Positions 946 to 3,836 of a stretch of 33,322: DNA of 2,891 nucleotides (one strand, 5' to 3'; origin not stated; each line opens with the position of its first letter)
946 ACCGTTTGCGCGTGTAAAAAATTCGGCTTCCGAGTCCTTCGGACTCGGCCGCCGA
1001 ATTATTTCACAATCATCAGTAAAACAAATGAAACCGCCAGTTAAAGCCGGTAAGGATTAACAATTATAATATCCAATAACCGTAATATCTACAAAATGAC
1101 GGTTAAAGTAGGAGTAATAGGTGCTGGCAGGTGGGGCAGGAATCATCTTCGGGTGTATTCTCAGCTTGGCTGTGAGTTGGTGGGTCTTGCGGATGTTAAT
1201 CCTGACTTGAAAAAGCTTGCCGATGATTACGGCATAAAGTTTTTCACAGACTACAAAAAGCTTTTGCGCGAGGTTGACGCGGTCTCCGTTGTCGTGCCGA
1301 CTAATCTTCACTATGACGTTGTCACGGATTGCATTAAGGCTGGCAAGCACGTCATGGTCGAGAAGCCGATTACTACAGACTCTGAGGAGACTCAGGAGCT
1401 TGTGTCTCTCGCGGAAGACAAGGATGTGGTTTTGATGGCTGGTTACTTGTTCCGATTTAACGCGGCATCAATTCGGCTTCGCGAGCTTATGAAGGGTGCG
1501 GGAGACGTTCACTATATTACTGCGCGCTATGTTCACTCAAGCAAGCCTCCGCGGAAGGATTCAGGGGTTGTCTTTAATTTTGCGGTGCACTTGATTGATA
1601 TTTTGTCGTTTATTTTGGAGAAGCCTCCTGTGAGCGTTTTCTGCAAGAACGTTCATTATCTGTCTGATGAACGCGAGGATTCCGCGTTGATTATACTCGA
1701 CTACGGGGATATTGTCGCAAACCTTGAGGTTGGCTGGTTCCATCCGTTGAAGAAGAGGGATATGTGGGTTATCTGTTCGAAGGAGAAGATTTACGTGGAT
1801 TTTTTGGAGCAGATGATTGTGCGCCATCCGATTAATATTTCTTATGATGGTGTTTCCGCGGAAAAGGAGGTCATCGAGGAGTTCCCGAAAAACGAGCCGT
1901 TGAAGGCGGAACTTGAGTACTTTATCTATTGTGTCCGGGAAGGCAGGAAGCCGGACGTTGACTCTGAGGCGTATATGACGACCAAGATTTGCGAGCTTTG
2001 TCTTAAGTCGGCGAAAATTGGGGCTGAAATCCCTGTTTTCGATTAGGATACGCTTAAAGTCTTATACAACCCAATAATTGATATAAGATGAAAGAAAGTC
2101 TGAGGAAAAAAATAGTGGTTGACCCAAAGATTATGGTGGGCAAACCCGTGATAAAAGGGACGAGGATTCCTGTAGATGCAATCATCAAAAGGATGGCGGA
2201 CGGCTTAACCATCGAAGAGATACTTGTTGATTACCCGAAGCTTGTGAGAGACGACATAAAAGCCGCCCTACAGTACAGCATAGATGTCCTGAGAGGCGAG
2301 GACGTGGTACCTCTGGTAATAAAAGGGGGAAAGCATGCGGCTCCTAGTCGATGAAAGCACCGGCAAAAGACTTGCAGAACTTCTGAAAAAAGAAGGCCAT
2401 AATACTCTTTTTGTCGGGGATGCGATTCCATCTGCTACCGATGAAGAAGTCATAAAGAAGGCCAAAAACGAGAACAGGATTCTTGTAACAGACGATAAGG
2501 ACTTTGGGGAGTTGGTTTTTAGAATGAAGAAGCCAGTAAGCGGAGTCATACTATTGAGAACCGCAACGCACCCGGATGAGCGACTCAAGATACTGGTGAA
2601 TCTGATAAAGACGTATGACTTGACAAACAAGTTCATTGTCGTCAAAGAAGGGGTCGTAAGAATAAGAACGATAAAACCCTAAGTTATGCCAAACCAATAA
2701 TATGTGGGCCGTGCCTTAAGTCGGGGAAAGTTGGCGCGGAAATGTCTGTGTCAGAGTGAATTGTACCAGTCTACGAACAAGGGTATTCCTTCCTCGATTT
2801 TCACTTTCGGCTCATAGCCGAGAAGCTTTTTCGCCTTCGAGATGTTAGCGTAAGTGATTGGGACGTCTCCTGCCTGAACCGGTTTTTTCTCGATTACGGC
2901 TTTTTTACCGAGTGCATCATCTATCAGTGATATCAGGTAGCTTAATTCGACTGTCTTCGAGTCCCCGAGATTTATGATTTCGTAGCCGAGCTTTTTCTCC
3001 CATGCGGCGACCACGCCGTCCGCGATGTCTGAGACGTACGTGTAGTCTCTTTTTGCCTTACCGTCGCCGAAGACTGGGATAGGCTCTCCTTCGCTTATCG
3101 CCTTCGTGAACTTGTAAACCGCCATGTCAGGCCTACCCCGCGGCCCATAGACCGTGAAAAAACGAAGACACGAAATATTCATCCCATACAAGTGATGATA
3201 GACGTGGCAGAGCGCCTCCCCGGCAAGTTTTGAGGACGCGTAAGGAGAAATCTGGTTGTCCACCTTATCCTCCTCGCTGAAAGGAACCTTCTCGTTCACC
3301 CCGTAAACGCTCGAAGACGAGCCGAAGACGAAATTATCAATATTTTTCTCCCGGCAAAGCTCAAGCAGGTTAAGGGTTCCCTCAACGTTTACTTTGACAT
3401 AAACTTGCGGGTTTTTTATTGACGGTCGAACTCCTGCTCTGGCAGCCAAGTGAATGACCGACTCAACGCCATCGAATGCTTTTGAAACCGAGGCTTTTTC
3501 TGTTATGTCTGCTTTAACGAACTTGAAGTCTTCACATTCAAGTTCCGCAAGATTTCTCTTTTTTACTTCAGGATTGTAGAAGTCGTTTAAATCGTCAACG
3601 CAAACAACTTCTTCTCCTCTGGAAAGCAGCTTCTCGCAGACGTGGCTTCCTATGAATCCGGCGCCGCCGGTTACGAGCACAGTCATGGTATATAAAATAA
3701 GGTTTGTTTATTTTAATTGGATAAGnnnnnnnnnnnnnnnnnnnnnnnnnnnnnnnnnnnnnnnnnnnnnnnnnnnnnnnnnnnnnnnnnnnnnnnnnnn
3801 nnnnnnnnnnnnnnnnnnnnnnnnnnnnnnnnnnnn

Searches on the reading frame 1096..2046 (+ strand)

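Call 8: search_protein_families(library=pfam, proteins=[window:1096-2046:+], max_evalue=0.001)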
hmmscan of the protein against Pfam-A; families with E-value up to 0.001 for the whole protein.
window:1096-2046:+ (316 aa): 6 families
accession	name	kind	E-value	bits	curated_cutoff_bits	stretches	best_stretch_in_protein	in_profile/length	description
PF01408.29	GFO_IDH_MocA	-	9.3e-31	107.5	24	1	3-117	1-120/120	Oxidoreductase family, NAD-binding Rossmann fold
PF22725.1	GFO_IDH_MocA_C3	-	3.2e-11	43.7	27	1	136-232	14-123/124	GFO/IDH/MocA C-terminal domain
PF02894.22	GFO_IDH_MocA_C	-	4.6e-07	30.3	22.9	1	136-311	10-215/218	Oxidoreductase family, C-terminal alpha/beta domain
PF02826.25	2-Hacid_dh_C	-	2.4e-06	27.5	25.1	1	4-70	38-102/178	D-isomer specific 2-hydroxyacid dehydrogenase, NAD binding domain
PF03807.23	F420_oxidored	-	5.8e-05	24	21.6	1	4-81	1-83/94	NADP oxidoreductase coenzyme F420-dependent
PF02629.25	CoA_binding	-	0.00032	21.8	22.3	1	4-86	5-90/97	CoA binding domain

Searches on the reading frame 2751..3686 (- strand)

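Call 8: search_protein_families(library=pfam, proteins=[window:2751-3686:-], max_evalue=0.001)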
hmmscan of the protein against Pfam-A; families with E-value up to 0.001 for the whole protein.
window:2751-3686:- (311 aa): 10 families
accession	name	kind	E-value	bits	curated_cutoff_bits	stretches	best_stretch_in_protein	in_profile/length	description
PF01370.27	Epimerase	-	4.4e-67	226.4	20.9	1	3-241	1-240/240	NAD dependent epimerase/dehydratase family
PF16363.11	GDP_Man_Dehyd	-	1.2e-63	216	27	1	4-301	1-329/332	GDP-mannose 4,6 dehydratase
PF01073.25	3Beta_HSD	-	1.8e-30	106.4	22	1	4-229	1-229/280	3-beta hydroxysteroid dehydrogenase/isomerase family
PF02719.21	Polysacc_synt_2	-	2.5e-20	73.3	20.2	1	3-246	1-234/293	Polysaccharide biosynthesis protein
PF04321.23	RmlD_sub_bind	-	2.9e-18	66.4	27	1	1-233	1-201/287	RmlD substrate binding domain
PF07993.18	NAD_binding_4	-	1.7e-14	54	20.1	1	5-181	1-209/258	Male sterility protein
PF08659.16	KR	-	1.3e-10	42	22.6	1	2-132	2-145/180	KR domain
PF13460.12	NAD_binding_10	-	3.2e-09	37.4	27.2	1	7-157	1-128/184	NAD(P)H-binding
PF00106.31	adh_short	-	4e-08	33.4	26.6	1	2-162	2-162/195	short chain dehydrogenase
PF05368.20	NmrA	-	5.2e-07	30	27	1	2-124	4-107/298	NmrA-like family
